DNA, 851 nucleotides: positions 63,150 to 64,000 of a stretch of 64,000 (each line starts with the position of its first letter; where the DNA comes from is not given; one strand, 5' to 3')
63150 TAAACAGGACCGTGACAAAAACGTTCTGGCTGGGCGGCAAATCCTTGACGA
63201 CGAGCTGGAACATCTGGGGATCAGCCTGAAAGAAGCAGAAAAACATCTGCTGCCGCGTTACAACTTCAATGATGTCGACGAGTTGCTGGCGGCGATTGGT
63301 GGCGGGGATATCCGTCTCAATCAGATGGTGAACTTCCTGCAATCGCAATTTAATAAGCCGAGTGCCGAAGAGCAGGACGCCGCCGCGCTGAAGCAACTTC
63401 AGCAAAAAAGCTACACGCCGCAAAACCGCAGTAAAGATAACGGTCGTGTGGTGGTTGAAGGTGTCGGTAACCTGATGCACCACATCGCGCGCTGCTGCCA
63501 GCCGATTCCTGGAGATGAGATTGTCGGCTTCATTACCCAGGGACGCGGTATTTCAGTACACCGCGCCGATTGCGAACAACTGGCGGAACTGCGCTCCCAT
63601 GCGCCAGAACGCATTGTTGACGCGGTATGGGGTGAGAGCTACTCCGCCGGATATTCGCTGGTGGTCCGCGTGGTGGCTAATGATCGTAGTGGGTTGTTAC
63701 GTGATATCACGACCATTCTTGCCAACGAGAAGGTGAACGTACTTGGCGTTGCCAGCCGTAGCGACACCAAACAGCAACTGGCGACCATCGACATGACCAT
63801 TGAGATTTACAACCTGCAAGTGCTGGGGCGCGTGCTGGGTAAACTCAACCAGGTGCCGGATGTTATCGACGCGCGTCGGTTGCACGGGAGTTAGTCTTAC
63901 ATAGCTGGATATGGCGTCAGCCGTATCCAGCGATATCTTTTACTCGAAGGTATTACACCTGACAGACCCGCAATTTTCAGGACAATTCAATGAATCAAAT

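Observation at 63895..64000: relA downstream junction appears to lack mazEF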

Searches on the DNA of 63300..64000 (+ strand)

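Call 3: search_dna_similar(query=window:63300-64000:+, collection=ecoli_genomes, mode=near, max_rows=30, rows=spread)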
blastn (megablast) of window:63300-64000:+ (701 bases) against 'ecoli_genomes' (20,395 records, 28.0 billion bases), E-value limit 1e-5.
Records with a match: 5425; places in all: 5428; records where one place covers at least 80% of the query: 5425.
Genomes with a match: 5425 of 5426; with a place that covers at least 80% of the query: 5425. Places per genome that has any: lowest 1, median 1, highest 2. On chromosomes: 5428 places; on plasmids: 0.
Best place of each record, by identity: >=99% 292; 95-99% 5133.
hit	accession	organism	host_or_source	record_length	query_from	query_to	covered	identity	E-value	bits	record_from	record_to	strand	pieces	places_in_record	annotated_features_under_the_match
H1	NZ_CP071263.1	Escherichia coli strain MEI003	Outdoors environment of a veterinary ...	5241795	1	701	100%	99.7%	0e+0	1284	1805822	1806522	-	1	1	relA: GTP diphosphokinase | mazG: nucleoside triphosphate pyrophosphohydrolase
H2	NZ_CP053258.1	Escherichia coli strain GF4-3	Guinea fowl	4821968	1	701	100%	98.7%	0e+0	1245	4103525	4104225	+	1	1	relA: GTP diphosphokinase | mazG: nucleoside triphosphate pyrophosphohydrolase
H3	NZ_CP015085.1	Escherichia coli O25b:H4 strain O25b:H4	Homo sapiens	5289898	1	701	100%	98.0%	0e+0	1218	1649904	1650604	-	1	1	relA: GTP diphosphokinase | mazG: nucleoside triphosphate pyrophosphohydrolase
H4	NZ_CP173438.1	Escherichia coli strain 98889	Homo sapiens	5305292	1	701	100%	98.0%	0e+0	1218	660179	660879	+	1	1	relA: GTP diphosphokinase | mazG: nucleoside triphosphate pyrophosphohydrolase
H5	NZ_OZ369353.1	Escherichia coli strain Esc7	not applicable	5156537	1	701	100%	98.0%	0e+0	1218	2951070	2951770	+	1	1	relA: GTP diphosphokinase | mazG: nucleoside triphosphate pyrophosphohydrolase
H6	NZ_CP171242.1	Escherichia coli Nissle 1917 strain Nissle 1917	Homo sapiens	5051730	1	701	100%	97.9%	0e+0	1212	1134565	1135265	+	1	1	relA: GTP diphosphokinase | mazG: nucleoside triphosphate pyrophosphohydrolase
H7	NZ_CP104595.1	Escherichia coli strain EC9952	Homo sapiens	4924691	1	701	92%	99.1%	0e+0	1163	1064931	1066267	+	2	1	relA: GTP diphosphokinase | mazF: endoribonuclease MazF | mazE: type II toxin-antitoxin system antitoxin MazE | mazG: nucleoside triphosphate pyrophosphohydrolase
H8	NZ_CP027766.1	Escherichia coli strain 2013C-3342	Homo sapiens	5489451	1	701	92%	98.6%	0e+0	1147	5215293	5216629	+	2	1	relA: GTP diphosphokinase | mazF: endoribonuclease MazF | mazE: type II toxin-antitoxin system antitoxin MazE | mazG: nucleoside triphosphate pyrophosphohydrolase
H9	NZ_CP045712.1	Escherichia coli strain FHI_NMBU_11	Homo sapiens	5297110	1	701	92%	98.6%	0e+0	1147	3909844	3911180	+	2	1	relA: GTP diphosphokinase | mazF: endoribonuclease MazF | mazE: type II toxin-antitoxin system antitoxin MazE | mazG: nucleoside triphosphate pyrophosphohydrolase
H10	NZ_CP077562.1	Escherichia coli O111:H8 strain 9662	Homo sapiens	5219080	1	701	92%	98.6%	0e+0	1147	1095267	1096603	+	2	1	relA: GTP diphosphokinase | mazF: endoribonuclease MazF | mazE: type II toxin-antitoxin system antitoxin MazE | mazG: nucleoside triphosphate pyrophosphohydrolase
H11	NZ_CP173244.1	Escherichia coli strain SRY157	Homo sapiens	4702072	1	701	92%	98.6%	0e+0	1147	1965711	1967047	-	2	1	relA: GTP diphosphokinase | mazF: endoribonuclease MazF | mazE: type II toxin-antitoxin system antitoxin MazE | mazG: nucleoside triphosphate pyrophosphohydrolase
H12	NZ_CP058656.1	Escherichia coli strain WCHEC035125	sewage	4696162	1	701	92%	98.5%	0e+0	1141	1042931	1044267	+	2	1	relA: GTP diphosphokinase | mazF: endoribonuclease MazF | mazE: type II toxin-antitoxin system antitoxin MazE | mazG: nucleoside triphosphate pyrophosphohydrolase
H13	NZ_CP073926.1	Escherichia coli strain MB98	Poultry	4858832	1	701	92%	98.5%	0e+0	1141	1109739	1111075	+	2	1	relA: GTP diphosphokinase | mazF: endoribonuclease MazF | mazE: type II toxin-antitoxin system antitoxin MazE | mazG: nucleoside triphosphate pyrophosphohydrolase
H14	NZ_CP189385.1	Escherichia coli strain AR89.2B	dog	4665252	1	701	92%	98.5%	0e+0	1141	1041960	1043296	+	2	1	relA: GTP diphosphokinase | mazF: endoribonuclease MazF | mazE: type II toxin-antitoxin system antitoxin MazE | mazG: nucleoside triphosphate pyrophosphohydrolase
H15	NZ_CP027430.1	Escherichia coli strain AS19-RrmA-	not applicable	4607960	1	701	92%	98.3%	0e+0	1136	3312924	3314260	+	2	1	relA: GTP diphosphokinase | mazF: endoribonuclease MazF | mazE: type II toxin-antitoxin system antitoxin MazE | mazG: nucleoside triphosphate pyrophosphohydrolase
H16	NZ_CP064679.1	Escherichia coli K-12 strain CETR2G40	not applicable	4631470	1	701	92%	98.3%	0e+0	1136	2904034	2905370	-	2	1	relA: GTP diphosphokinase | mazF: endoribonuclease MazF | mazE: type II toxin-antitoxin system antitoxin MazE | mazG: nucleoside triphosphate pyrophosphohydrolase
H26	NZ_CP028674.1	Escherichia coli strain 115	cattle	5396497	1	595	85%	99.0%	0e+0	1066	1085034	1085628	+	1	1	relA: GTP diphosphokinase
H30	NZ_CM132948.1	Escherichia coli strain 405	Homo sapiens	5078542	1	595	85%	96.5%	0e+0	983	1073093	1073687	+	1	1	relA: GTP diphosphokinase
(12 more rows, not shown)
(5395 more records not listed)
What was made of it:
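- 61660..63894 (+): relA (GTP diphosphokinase, 744 aa), stop TAG at 63892-63894. Annotated relA in all matching E. coli genomes (call 3).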

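Call 6: get_annotated_region(hit=H1, flank=3000)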
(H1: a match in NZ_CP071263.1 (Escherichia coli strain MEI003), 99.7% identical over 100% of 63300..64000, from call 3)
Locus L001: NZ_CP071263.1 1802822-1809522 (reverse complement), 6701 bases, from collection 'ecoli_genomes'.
description: Escherichia coli strain MEI003 chromosome, complete genome
organism: Escherichia coli strain MEI003 (NCBI taxid 562)
replicon: chromosome; assembly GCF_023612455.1
host: -; source: Outdoors environment of a veterinary clinic; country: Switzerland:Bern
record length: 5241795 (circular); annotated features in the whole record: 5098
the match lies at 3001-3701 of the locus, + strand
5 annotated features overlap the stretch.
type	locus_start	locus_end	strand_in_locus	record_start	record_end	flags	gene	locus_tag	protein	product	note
CDS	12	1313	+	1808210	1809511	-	rlmD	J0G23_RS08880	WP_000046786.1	23S rRNA (uracil(1939)-C(5))-methyltransferase RlmD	-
CDS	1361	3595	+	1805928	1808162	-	relA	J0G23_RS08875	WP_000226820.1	GTP diphosphokinase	-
CDS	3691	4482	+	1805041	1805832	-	mazG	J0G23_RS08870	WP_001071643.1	nucleoside triphosphate pyrophosphohydrolase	-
CDS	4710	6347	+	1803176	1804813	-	pyrG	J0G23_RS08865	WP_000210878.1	glutamine hydrolyzing CTP synthase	-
CDS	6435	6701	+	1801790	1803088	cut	eno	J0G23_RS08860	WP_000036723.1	phosphopyruvate hydratase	-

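Call 7: get_annotated_region(hit=H16, flank=3000)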
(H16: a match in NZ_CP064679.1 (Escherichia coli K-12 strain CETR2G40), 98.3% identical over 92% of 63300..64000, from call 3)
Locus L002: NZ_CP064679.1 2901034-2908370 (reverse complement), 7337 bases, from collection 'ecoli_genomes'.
description: Escherichia coli K-12 strain CETR2G40 chromosome, complete genome
organism: Escherichia coli K-12 strain CETR2G40 (NCBI taxid 83333)
replicon: chromosome; assembly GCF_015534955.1
host: not applicable; source: -; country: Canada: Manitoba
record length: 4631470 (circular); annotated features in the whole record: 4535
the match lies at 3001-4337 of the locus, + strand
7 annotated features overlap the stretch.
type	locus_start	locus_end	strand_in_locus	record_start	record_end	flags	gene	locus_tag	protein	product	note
CDS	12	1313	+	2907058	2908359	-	rlmD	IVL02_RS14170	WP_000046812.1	23S rRNA (uracil(1939)-C(5))-methyltransferase RlmD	-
CDS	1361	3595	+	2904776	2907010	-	relA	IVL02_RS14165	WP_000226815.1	GTP diphosphokinase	-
CDS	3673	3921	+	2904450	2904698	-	mazE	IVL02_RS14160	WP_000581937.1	type II toxin-antitoxin system antitoxin MazE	-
CDS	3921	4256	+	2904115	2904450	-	mazF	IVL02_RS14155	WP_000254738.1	endoribonuclease MazF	-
CDS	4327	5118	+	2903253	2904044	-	mazG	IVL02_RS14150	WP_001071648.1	nucleoside triphosphate pyrophosphohydrolase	-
CDS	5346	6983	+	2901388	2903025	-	pyrG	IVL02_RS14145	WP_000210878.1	glutamine hydrolyzing CTP synthase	-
CDS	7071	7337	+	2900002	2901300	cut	eno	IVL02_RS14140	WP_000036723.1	phosphopyruvate hydratase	-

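Call 8: get_annotated_region(hit=H26, flank=4000)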
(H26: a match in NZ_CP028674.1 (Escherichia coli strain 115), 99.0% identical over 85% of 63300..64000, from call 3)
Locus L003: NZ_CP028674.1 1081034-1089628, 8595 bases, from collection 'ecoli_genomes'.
description: Escherichia coli strain 115 chromosome, complete genome
organism: Escherichia coli strain 115 (NCBI taxid 562)
replicon: chromosome; assembly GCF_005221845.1
host: -; source: cattle; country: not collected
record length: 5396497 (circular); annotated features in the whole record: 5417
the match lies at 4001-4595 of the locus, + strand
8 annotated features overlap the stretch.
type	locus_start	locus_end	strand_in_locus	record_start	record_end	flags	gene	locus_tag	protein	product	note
CDS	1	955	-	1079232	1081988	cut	barA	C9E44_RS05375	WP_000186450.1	two-component sensor histidine kinase BarA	-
CDS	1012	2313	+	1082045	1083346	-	rlmD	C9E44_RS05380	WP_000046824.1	23S rRNA (uracil(1939)-C(5))-methyltransferase RlmD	-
CDS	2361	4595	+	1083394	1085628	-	relA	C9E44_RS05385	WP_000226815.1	GTP diphosphokinase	-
CDS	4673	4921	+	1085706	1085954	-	mazE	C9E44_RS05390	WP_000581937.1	type II toxin-antitoxin system antitoxin MazE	-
CDS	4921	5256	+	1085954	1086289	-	mazF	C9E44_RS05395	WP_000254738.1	endoribonuclease MazF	-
CDS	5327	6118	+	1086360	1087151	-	mazG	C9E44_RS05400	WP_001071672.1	nucleoside triphosphate pyrophosphohydrolase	-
CDS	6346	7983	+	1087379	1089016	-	pyrG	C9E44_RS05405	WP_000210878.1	glutamine hydrolyzing CTP synthase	-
CDS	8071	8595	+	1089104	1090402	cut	eno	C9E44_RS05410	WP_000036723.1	phosphopyruvate hydratase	-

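Call 11: search_dna_similar(query=window:63885-63964:+, collection=ecoli_genomes, mode=near, max_rows=60, rows=spread)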
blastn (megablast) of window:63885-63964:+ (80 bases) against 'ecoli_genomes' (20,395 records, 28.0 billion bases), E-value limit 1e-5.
Records with a match: 1006; places in all: 1006; records where one place covers at least 80% of the query: 1006.
Genomes with a match: 1006 of 5426; with a place that covers at least 80% of the query: 1006. Places per genome that has any: lowest 1, median 1, highest 1. On chromosomes: 1006 places; on plasmids: 0.
Best place of each record, by identity: >=99% 304; 95-99% 696; 90-95% 6.
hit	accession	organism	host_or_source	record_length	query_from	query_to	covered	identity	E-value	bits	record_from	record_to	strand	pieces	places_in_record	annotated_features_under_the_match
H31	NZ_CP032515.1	Escherichia coli strain 118UI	Homo sapiens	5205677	1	80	100%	100.0%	2e-33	148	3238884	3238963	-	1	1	relA: GTP diphosphokinase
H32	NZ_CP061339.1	Escherichia coli strain M00057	Homo sapiens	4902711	1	80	100%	100.0%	2e-33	148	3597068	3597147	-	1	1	relA: GTP diphosphokinase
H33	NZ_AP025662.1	Escherichia coli strain TUM20902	Homo sapiens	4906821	1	80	100%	100.0%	2e-33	148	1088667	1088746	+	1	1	relA: GTP diphosphokinase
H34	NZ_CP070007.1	Escherichia coli strain FDAARGOS_1288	Homo sapiens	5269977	1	80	100%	100.0%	2e-33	148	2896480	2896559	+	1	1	relA: GTP diphosphokinase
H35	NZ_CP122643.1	Escherichia coli strain ETEC4079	Sus scrofa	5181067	1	80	100%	100.0%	2e-33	148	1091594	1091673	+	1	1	relA: GTP diphosphokinase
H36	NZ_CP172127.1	Escherichia coli strain GF43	chicken meat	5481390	1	80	100%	100.0%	2e-33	148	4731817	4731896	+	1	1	relA: GTP diphosphokinase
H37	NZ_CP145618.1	Escherichia coli strain S1-SRB-02-B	Homo sapiens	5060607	1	80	100%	100.0%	2e-33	148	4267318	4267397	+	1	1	relA: GTP diphosphokinase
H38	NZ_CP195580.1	Escherichia coli strain A_5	cattle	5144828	1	80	100%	100.0%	2e-33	148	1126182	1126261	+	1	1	relA: GTP diphosphokinase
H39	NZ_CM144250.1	Escherichia coli strain ECA64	not applicable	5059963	1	80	100%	100.0%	2e-33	148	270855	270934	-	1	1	relA: GTP diphosphokinase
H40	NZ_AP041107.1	Escherichia coli strain HR5-1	Homo sapiens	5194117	1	80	100%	100.0%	2e-33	148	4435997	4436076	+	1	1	relA: GTP diphosphokinase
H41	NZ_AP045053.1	Escherichia coli strain JNE25-003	Homo sapiens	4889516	1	80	100%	100.0%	2e-33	148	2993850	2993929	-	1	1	relA: GTP diphosphokinase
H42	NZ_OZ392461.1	Escherichia coli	Homo sapiens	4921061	1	80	100%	100.0%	2e-33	148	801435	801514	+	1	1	relA: GTP diphosphokinase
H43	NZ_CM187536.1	Escherichia coli strain capsule spontaneous mutant 17a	lab isolate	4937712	1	80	100%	100.0%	2e-33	148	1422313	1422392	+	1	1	relA: GTP diphosphokinase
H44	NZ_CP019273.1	Escherichia coli strain 13P477T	pig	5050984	1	79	99%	100.0%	8e-33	147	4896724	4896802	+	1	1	relA: GTP diphosphokinase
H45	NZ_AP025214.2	Escherichia coli strain 2017.09.02CC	Homo sapiens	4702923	1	79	99%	100.0%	8e-33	147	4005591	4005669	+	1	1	relA: GTP diphosphokinase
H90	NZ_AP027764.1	Escherichia coli strain 2017-02-2CC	Homo sapiens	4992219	2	80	99%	91.1%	1e-20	106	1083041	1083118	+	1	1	relA: GTP diphosphokinase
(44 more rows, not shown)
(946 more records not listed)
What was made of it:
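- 63895..63955 (+): Allele-specific 61 nt that stand in place of the 697-nt mazEF cassette of K-12 (L002 3596-4292). Present once per genome in 1,006 of 5,426 E. coli genomes (call 11).
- On REP (repetitive extragenic palindrome): This exact element occurs once per genome in 1,006 genomes (call 11).
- Closest known: REP/BIME palindromic elements of Enterobacteriaceae. Different: It is a perfect 12-bp stem and a single copy per genome at megablast level (call 11).
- The junction is present in 1,006 independent complete genomes from humans, pigs, poultry, water and other sources (call 11).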

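Call 12: search_dna_similar(query=L002:3596-4291:+, collection=ecoli_genomes, mode=near, max_rows=40, rows=spread)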
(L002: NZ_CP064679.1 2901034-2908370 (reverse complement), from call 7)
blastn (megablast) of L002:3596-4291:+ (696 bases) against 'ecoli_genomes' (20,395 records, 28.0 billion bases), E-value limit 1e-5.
Records with a match: 4419; places in all: 4422; records where one place covers at least 80% of the query: 4416.
Genomes with a match: 4419 of 5426; with a place that covers at least 80% of the query: 4416. Places per genome that has any: lowest 1, median 1, highest 2. On chromosomes: 4422 places; on plasmids: 0.
Best place of each record, by identity: >=99% 3524; 95-99% 895.
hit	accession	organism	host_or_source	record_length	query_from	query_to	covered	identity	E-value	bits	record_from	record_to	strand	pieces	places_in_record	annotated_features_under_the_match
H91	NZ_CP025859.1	Escherichia coli strain 504239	Homo sapiens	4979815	1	696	100%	100.0%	0e+0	1286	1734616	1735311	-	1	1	mazF: endoribonuclease MazF | mazE: type II toxin-antitoxin system antitoxin MazE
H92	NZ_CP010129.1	Escherichia coli strain C9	cow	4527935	1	696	100%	100.0%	0e+0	1286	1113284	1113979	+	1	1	mazF: endoribonuclease MazF | mazE: type II toxin-antitoxin system antitoxin MazE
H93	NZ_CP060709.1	Escherichia coli strain ST18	not applicable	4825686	1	696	100%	100.0%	0e+0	1286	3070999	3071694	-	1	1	mazF: endoribonuclease MazF | mazE: type II toxin-antitoxin system antitoxin MazE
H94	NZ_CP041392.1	Escherichia coli strain ECOL-18-VL-LA-PA-Ryan-0026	missing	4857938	1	696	100%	100.0%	0e+0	1286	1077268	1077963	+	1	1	mazF: endoribonuclease MazF | mazE: type II toxin-antitoxin system antitoxin MazE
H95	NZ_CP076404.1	Escherichia coli strain K-12 substr. AB1157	Laboratory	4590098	1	696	100%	100.0%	0e+0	1286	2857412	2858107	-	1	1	mazF: endoribonuclease MazF | mazE: type II toxin-antitoxin system antitoxin MazE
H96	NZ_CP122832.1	Escherichia coli strain ETEC1730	Sus scrofa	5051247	1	696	100%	100.0%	0e+0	1286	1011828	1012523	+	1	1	mazF: endoribonuclease MazF | mazE: type II toxin-antitoxin system antitoxin MazE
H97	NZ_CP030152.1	Escherichia coli strain JSMCR1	chicken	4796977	1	696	100%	100.0%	0e+0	1286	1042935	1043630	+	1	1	mazF: endoribonuclease MazF | mazE: type II toxin-antitoxin system antitoxin MazE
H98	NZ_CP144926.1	Escherichia coli strain SCPM-O-B-7615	raw milk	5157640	1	696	100%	100.0%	0e+0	1286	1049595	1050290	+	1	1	mazF: endoribonuclease MazF | mazE: type II toxin-antitoxin system antitoxin MazE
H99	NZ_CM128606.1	Escherichia coli strain E100341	Homo sapiens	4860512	1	696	100%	100.0%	0e+0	1286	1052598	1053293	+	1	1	mazF: endoribonuclease MazF | mazE: type II toxin-antitoxin system antitoxin MazE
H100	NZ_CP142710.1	Escherichia coli strain T16R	dog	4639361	1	696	100%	100.0%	0e+0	1286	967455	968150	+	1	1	mazF: endoribonuclease MazF | mazE: type II toxin-antitoxin system antitoxin MazE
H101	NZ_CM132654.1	Escherichia coli strain mip270_04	manure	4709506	1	696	100%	100.0%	0e+0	1286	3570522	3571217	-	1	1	mazF: endoribonuclease MazF | mazE: type II toxin-antitoxin system antitoxin MazE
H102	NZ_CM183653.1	Escherichia coli strain GmM062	Homo sapiens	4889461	1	696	100%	100.0%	0e+0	1286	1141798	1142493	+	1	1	mazF: endoribonuclease MazF | mazE: type II toxin-antitoxin system antitoxin MazE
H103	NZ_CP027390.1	Escherichia coli strain 2015C-4944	missing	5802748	1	696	100%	99.9%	0e+0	1280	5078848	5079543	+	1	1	mazF: endoribonuclease MazF | mazE: type II toxin-antitoxin system antitoxin MazE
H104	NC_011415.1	Escherichia coli SE11 strain SE11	-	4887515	1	696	100%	99.9%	0e+0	1280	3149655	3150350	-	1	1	mazF: endoribonuclease MazF | mazE: type II toxin-antitoxin system antitoxin MazE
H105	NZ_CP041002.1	Escherichia coli strain FDAARGOS_772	NIST Mixed Microbial RM strain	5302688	1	696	100%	99.9%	0e+0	1280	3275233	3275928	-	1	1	mazF: endoribonuclease MazF | mazE: type II toxin-antitoxin system antitoxin MazE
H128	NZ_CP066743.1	Escherichia coli strain UPEC 536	Homo sapiens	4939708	1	696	100%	98.3%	0e+0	1219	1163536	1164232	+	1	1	mazF: endoribonuclease MazF | mazE: type II toxin-antitoxin system antitoxin MazE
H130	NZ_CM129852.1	Escherichia coli strain SW07163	wastewater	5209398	308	696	56%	100.0%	0e+0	719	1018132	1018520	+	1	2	mazF: endoribonuclease MazF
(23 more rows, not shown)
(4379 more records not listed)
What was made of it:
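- On mazEF-free relA-mazG allele of E. coli: Indirect support: 1,006 + 4,419 = 5,425 genomes, and 0 plasmid hits (calls 3, 11, 12).
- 1,006 genomes have the junction and 4,419 have the cassette, summing to all 5,425 with relA (calls 3, 11, 12). The counts partition the collection exactly (calls 3, 11, 12).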

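Call 22: get_annotated_region(hit=H90, flank=1500)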
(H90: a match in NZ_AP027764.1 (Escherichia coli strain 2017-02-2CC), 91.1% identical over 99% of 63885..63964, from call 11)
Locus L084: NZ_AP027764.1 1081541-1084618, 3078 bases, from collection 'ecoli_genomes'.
description: Escherichia coli strain 2017-02-2CC chromosome, complete genome
organism: Escherichia coli strain 2017-02-2CC (NCBI taxid 562)
replicon: chromosome; assembly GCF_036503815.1
host: Homo sapiens; source: feces; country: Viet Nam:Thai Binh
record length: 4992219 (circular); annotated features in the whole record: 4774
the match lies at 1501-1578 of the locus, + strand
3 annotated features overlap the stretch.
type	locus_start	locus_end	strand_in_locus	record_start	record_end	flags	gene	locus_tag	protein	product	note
CDS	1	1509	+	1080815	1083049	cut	relA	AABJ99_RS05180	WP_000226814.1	GTP diphosphokinase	-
CDS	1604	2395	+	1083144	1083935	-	mazG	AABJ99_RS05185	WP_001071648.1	nucleoside triphosphate pyrophosphohydrolase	-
CDS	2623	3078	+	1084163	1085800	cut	pyrG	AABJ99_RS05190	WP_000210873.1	glutamine hydrolyzing CTP synthase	-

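Call 23: get_annotated_region(hit=H6, flank=1200)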
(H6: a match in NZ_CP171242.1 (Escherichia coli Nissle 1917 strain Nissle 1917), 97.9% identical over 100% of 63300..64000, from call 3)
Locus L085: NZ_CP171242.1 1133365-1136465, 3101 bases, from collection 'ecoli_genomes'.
description: Escherichia coli Nissle 1917 chromosome, complete genome
organism: Escherichia coli Nissle 1917 strain Nissle 1917 (NCBI taxid 316435)
replicon: chromosome; assembly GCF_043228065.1
host: Homo sapiens; source: gut; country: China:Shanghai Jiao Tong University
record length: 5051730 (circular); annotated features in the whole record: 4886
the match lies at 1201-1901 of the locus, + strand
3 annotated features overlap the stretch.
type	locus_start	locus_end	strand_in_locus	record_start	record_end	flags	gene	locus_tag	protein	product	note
CDS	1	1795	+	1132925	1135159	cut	relA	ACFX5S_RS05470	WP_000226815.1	GTP diphosphokinase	-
CDS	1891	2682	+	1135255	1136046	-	mazG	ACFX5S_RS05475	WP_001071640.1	nucleoside triphosphate pyrophosphohydrolase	-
CDS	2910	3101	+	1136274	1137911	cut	pyrG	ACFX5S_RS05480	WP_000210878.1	glutamine hydrolyzing CTP synthase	-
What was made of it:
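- The identical junction is annotated relA|mazG in complete genomes (calls 3, 6, 22, 23). All inspected genomes with this junction continue into a full mazG followed by pyrG and eno (calls 6, 22, 23).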

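Call 24: get_annotated_region(hit=H128, flank=1200)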
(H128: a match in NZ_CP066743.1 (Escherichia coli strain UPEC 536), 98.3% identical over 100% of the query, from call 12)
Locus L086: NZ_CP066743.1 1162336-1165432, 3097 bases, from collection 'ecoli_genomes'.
description: Escherichia coli strain UPEC 536 chromosome, complete genome
organism: Escherichia coli strain UPEC 536 (NCBI taxid 562)
replicon: chromosome; assembly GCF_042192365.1
host: Homo sapiens; source: urine; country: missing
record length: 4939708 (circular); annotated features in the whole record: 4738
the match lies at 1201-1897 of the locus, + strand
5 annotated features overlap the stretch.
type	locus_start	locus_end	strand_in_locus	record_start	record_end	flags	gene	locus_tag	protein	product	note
CDS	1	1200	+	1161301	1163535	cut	relA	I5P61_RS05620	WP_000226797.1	GTP diphosphokinase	-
CDS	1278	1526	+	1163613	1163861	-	mazE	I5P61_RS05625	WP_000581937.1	type II toxin-antitoxin system antitoxin MazE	-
CDS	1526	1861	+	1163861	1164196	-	mazF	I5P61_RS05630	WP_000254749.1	endoribonuclease MazF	-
CDS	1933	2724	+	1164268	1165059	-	mazG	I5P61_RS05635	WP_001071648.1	nucleoside triphosphate pyrophosphohydrolase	-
CDS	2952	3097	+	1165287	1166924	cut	pyrG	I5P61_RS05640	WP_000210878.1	glutamine hydrolyzing CTP synthase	-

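Call 25: get_annotated_region(hit=H130, flank=3000)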
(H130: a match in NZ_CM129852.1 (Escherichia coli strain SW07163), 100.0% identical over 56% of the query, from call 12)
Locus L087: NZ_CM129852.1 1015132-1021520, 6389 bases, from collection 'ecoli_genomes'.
description: Escherichia coli strain SW07163 chromosome, whole genome shotgun sequence
organism: Escherichia coli strain SW07163 (NCBI taxid 562)
replicon: chromosome; assembly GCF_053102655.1
host: -; source: wastewater; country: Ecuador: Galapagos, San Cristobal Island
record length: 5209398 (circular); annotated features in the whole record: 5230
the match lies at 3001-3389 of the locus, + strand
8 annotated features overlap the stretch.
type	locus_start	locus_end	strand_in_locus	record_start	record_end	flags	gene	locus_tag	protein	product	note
CDS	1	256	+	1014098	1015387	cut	sdaC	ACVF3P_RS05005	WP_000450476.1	HAAAP family serine/threonine permease SdaC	-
CDS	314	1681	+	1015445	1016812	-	sdaB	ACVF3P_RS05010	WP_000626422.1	L-serine ammonia-lyase II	-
CDS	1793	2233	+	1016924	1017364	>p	xni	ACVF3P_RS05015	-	flap endonuclease Xni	incomplete; partial in the middle of a contig; missing C-terminus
CDS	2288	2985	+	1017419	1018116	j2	-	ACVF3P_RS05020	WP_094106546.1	IS1 family transposase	programmed frameshift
CDS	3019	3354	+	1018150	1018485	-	mazF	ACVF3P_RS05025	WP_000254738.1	endoribonuclease MazF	-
CDS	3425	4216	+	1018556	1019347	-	mazG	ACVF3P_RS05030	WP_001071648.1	nucleoside triphosphate pyrophosphohydrolase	-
CDS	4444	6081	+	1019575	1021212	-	pyrG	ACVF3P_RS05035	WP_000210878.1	glutamine hydrolyzing CTP synthase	-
CDS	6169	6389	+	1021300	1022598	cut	eno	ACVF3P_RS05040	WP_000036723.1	phosphopyruvate hydratase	-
